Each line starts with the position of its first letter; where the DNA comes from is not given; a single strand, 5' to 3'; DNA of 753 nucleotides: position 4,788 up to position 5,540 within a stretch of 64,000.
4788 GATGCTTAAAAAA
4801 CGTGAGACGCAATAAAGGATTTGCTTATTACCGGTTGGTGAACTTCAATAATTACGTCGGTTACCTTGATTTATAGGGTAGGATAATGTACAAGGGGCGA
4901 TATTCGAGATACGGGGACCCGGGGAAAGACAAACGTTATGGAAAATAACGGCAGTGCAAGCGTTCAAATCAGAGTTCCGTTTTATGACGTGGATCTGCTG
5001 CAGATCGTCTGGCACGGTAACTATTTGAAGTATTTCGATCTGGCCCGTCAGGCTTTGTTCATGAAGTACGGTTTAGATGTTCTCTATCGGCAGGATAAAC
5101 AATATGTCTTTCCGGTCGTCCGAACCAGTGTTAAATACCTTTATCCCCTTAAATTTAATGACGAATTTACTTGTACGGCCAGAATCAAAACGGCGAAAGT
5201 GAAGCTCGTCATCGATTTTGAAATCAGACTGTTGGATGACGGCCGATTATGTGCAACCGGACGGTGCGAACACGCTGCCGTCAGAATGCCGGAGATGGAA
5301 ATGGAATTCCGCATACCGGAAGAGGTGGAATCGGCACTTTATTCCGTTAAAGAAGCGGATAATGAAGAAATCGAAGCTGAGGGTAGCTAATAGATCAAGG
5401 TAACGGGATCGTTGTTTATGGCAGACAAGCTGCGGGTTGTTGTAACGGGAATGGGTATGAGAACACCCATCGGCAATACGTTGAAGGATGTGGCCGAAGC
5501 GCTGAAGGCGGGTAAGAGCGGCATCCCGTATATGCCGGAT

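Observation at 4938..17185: Aryl-polyene-like accessory type-II FAS/PKS lipid cluster with atypical composition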

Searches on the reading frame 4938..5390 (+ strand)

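Call 3: search_protein_families(library=pfam, proteins=[window:4938-5390:+], max_evalue=0.01)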
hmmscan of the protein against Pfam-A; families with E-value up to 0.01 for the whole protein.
window:4938-5390:+ (150 aa): 2 families
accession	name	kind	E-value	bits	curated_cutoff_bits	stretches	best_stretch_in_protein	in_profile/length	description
PF13279.12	4HBT_2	-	5.5e-15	56.3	25.5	1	13-133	1-121/122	Thioesterase-like superfamily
PF03061.28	4HBT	-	7.1e-13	49.1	20.6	1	22-104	2-78/79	Thioesterase superfamily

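Call 5: search_protein_families(library=ncbifam, proteins=[window:4938-5390:+], max_evalue=0.01)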
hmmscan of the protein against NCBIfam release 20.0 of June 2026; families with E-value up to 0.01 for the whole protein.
window:4938-5390:+ (150 aa): 4 families
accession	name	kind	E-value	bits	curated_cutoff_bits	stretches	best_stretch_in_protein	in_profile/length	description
TIGR02799.1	thio_ybgC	equivalog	6.6e-15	55.5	141.35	1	8-130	2-123/126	tol-pal system-associated acyl-CoA thioesterase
TIGR00051.1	TIGR00051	subfamily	1.6e-14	54.3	68.7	1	11-96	2-88/117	YbgC/FadM family acyl-CoA thioesterase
NF047424.1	MenI_Staph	exception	3e-10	40.2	225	1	10-119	7-116/148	1,4-dihydroxy-2-naphthoyl-CoA hydrolase MenI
NF008065.0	PRK10800.1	equivalog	4.2e-06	26.9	185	1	10-100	9-98/134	tol-pal system-associated acyl-CoA thioesterase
